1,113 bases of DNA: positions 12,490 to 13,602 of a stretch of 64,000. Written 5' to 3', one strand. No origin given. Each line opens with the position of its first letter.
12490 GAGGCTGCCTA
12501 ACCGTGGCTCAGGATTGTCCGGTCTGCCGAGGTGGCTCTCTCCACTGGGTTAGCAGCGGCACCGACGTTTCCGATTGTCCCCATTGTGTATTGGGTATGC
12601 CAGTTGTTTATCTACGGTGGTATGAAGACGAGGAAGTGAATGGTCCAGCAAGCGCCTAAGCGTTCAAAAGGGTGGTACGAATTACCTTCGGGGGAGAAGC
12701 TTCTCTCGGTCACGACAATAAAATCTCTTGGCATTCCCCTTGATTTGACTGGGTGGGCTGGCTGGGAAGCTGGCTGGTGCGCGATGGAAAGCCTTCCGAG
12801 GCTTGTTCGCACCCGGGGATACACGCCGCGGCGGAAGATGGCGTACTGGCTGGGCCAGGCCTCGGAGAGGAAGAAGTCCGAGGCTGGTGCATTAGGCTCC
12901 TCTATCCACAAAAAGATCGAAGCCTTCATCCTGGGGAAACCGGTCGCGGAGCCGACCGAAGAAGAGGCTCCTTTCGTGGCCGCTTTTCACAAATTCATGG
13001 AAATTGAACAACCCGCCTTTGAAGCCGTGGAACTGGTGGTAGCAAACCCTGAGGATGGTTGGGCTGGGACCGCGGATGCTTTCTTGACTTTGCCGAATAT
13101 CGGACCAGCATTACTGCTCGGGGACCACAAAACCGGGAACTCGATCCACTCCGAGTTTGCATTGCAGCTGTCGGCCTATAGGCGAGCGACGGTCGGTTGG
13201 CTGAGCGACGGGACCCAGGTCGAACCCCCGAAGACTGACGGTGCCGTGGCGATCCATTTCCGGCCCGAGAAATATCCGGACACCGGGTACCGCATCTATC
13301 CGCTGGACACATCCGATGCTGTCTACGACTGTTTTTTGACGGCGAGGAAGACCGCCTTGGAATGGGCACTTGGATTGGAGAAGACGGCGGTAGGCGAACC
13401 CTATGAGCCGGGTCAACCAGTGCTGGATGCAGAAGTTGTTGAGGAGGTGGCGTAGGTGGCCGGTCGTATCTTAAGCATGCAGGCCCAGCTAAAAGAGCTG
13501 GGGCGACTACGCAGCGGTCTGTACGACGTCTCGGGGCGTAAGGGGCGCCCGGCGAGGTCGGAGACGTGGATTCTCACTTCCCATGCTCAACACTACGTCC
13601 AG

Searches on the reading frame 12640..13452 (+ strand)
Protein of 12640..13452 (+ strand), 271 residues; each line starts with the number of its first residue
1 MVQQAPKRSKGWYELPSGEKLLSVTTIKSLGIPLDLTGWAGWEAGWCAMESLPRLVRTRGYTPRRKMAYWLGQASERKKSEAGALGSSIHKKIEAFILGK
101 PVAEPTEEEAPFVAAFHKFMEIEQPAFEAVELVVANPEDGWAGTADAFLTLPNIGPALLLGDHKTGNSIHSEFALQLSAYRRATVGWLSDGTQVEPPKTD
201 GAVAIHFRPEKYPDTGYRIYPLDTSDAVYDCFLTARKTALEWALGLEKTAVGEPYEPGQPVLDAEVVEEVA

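Call 36: search_protein_families(library=pfam, proteins=[window:12640-13452:+], max_evalue=0.1)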
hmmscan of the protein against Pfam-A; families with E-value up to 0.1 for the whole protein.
window:12640-13452:+ (271 aa): 0 families

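Call 37: search_protein_families(library=phrogs, proteins=[window:12640-13452:+], max_evalue=0.001)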
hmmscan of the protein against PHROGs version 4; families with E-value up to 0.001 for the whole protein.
window:12640-13452:+ (271 aa): 3 families
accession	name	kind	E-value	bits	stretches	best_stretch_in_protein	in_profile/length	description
phrog_298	-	DNA, RNA and nucleotide metabolism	5.8e-24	85.9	1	8-254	53-270/293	exonuclease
phrog_466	-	DNA, RNA and nucleotide metabolism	5.2e-13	50.1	1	80-213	209-350/446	exonuclease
phrog_69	-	DNA, RNA and nucleotide metabolism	0.00032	20.8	1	66-190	106-253/501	exonuclease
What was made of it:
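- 12640..13455 (+): Exonuclease gene immediately downstream (context: recombination module). phrog_298 exonuclease E 6e-24 (call 37).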

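Call 59: search_protein_families(library=pfam, proteins=[window:12640-13452:+], max_evalue=0.01)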
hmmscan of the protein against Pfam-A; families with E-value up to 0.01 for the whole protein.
window:12640-13452:+ (271 aa): 0 families
